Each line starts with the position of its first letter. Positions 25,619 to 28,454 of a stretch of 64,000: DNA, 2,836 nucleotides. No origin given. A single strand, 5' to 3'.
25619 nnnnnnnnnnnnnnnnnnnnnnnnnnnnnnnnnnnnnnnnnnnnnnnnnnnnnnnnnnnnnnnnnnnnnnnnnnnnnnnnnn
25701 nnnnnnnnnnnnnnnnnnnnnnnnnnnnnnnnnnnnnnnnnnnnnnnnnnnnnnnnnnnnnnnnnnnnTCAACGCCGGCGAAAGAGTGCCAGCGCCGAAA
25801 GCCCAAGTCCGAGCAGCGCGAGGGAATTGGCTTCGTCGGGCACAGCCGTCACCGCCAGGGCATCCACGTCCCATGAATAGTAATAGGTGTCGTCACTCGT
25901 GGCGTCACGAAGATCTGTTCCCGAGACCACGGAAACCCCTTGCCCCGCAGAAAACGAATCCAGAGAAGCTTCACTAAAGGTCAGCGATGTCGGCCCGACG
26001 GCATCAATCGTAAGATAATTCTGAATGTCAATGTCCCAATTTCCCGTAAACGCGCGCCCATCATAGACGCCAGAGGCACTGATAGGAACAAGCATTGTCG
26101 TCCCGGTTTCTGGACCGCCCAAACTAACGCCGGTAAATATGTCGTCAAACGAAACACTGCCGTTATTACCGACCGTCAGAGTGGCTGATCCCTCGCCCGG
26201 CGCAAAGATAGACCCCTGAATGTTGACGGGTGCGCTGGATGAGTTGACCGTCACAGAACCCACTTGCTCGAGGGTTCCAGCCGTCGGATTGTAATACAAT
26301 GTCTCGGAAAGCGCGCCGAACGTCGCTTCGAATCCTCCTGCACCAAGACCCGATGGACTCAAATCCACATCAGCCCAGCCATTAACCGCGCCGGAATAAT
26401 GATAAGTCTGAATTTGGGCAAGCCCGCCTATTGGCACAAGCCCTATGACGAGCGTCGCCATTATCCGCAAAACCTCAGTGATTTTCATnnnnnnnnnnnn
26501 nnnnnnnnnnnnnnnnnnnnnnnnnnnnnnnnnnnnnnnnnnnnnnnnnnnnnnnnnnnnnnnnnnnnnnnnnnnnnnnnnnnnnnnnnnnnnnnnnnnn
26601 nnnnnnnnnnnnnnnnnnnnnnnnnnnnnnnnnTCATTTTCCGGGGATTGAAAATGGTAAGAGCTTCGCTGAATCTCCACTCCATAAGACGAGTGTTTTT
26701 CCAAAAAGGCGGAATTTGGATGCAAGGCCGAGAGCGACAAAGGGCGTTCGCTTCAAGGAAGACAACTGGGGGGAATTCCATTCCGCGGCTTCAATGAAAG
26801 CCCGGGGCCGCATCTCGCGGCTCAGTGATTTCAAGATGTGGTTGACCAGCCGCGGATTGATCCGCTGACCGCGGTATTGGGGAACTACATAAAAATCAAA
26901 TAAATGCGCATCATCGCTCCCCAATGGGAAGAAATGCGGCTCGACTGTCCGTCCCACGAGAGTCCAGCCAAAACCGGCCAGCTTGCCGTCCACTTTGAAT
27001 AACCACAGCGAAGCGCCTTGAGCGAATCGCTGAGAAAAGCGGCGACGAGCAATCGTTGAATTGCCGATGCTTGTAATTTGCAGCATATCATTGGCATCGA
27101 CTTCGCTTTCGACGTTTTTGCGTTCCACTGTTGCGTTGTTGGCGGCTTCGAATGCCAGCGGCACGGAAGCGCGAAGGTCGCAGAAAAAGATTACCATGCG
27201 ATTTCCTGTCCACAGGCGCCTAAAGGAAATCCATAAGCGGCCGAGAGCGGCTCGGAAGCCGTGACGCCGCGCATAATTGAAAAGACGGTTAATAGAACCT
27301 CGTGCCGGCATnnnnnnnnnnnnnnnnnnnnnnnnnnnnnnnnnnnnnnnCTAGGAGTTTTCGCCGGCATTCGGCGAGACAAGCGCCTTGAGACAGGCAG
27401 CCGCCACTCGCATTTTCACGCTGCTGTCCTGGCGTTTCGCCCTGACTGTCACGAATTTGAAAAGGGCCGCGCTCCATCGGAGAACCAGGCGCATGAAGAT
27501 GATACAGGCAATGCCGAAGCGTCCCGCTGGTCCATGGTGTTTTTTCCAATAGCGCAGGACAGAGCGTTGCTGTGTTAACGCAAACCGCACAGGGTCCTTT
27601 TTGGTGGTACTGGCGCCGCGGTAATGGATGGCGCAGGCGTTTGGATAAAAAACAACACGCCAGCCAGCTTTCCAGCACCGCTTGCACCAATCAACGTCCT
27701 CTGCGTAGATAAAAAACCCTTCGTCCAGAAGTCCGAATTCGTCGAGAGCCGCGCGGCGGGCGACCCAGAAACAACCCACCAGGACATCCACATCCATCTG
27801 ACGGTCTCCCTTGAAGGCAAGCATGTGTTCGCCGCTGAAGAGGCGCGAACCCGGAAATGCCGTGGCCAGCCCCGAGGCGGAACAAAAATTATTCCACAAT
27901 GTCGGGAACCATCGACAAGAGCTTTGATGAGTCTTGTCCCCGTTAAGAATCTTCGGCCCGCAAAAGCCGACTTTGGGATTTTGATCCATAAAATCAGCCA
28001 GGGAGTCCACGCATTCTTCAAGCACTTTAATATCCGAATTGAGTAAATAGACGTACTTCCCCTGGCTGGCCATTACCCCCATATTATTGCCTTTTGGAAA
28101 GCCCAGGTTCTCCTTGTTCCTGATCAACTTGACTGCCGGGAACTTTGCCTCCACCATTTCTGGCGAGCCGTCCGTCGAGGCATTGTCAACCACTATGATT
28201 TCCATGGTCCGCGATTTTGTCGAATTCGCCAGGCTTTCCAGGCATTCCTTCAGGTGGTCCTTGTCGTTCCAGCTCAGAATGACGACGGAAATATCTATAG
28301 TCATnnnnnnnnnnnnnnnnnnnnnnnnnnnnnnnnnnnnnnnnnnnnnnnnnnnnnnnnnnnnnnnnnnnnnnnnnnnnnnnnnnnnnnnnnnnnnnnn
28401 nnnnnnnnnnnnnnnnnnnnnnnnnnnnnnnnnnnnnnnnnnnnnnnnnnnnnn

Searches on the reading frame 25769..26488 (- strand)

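Call 11: search_protein_families(library=pfam, proteins=[window:25769-26488:-], max_evalue=0.001)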
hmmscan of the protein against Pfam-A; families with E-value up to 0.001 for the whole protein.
window:25769-26488:- (239 aa): 1 family
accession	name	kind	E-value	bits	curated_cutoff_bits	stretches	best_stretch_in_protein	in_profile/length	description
PF18205.6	VPDSG-CTERM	-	4.7e-05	23.5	25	1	216-239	2-25/26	VPDSG-CTERM motif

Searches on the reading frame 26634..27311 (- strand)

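Call 11: search_protein_families(library=pfam, proteins=[window:26634-27311:-], max_evalue=0.001)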
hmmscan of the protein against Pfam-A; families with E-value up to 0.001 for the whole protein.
window:26634-27311:- (225 aa): 2 families
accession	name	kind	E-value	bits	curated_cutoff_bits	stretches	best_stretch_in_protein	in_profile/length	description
PF00583.31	Acetyltransf_1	-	5e-07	30.4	20.7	1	96-179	29-104/116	Acetyltransferase (GNAT) family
PF13673.13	Acetyltransf_10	-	0.00017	22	23.6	1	84-166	14-83/128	Acetyltransferase (GNAT) domain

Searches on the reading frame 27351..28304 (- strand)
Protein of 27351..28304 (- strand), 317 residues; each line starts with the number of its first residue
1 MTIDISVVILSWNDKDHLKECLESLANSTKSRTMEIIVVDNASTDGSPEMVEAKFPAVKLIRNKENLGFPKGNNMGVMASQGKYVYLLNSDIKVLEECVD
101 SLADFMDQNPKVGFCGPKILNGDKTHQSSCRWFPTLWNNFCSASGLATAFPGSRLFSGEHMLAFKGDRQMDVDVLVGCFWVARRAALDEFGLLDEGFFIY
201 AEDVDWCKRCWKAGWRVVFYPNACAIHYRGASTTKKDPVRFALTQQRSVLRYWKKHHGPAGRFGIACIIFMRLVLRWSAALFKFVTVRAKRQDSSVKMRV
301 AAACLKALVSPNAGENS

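Call 11: search_protein_families(library=pfam, proteins=[window:27351-28304:-], max_evalue=0.001)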
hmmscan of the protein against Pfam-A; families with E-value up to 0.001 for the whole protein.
window:27351-28304:- (317 aa): 4 families
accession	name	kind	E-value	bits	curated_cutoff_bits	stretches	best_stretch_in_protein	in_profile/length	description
PF00535.33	Glycos_transf_2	-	3.9e-25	89.2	23.3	1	6-140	1-132/168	Glycosyl transferase family 2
PF13641.12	Glyco_tranf_2_3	-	3.2e-18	67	27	1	5-233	3-217/230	Glycosyltransferase like family 2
PF13632.12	Glyco_trans_2_3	-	1.2e-10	42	27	1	84-239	1-129/198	Glycosyl transferase family group 2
PF13506.12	Glyco_transf_21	-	0.00035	20.5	21.7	0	70-225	17-152/174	Glycosyl transferase family 21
